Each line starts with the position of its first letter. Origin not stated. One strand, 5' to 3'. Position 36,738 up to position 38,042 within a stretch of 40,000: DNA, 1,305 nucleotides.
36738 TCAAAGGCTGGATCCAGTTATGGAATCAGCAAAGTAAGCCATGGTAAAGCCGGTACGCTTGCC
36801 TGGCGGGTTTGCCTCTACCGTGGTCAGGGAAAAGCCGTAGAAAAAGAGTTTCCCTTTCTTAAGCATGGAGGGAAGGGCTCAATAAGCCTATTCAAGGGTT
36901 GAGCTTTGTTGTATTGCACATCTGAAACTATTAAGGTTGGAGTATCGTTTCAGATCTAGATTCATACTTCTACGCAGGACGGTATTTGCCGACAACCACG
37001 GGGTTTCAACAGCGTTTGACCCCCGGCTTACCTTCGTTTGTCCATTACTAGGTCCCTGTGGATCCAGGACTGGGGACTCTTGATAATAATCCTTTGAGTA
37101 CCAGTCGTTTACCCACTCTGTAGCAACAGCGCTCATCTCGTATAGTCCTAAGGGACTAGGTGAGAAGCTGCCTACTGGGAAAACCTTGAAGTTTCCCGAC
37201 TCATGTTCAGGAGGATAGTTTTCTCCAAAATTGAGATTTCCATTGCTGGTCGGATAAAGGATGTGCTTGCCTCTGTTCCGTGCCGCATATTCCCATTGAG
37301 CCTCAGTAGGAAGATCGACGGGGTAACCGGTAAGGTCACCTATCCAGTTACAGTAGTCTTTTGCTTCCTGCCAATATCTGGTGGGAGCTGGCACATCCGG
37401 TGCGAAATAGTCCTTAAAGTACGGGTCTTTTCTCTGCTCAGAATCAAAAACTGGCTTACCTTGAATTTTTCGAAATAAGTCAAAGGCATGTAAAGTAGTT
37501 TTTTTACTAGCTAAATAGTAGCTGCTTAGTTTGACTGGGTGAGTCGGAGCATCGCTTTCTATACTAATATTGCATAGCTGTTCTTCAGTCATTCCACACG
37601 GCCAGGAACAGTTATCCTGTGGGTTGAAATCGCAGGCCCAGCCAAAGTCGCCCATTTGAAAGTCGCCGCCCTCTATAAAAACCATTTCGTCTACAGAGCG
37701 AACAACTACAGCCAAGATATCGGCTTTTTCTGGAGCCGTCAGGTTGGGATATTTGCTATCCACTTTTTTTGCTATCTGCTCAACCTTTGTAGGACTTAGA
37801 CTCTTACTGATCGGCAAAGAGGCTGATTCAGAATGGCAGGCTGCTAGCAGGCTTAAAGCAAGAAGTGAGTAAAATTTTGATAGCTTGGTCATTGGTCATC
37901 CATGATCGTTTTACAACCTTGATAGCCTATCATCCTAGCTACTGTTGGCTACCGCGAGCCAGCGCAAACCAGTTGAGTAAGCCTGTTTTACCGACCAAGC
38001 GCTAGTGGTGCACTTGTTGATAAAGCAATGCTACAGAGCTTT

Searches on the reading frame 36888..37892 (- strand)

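Call 8: search_protein_families(library=ncbifam, proteins=[window:36888-37892:-], max_evalue=0.001)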
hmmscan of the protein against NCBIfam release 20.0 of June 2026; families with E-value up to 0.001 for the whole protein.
window:36888-37892:- (334 aa): 4 families
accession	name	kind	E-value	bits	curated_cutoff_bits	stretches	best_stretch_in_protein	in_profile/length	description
NF051459.1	pyoverdine_PvdO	equivalog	1.6e-11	43.8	500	1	163-301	114-255/280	dihydropyoverdine dehydrogenase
TIGR03525.2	GldK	equivalog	1.8e-10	40.7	350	1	167-283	220-356/408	T9SS ring complex lipoprotein PorK/GldK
NF041186.1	SenA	equivalog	2.4e-05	23.9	420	1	165-295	269-353/382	selenoneine synthase SenA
TIGR03524.1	GldJ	equivalog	3.8e-05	22.6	458.2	0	239-266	339-366/559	gliding motility lipoprotein GldJ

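Call 72: search_protein_families(library=pfam, proteins=[window:36888-37892:-], max_evalue=0.001)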
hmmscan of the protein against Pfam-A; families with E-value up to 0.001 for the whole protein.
window:36888-37892:- (334 aa): 1 family
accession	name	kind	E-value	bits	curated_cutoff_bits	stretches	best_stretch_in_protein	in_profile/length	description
PF03781.23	FGE-sulfatase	-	8.8e-28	98.1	23.3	1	67-311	2-236/255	Sulfatase-modifying factor enzyme 1-like domain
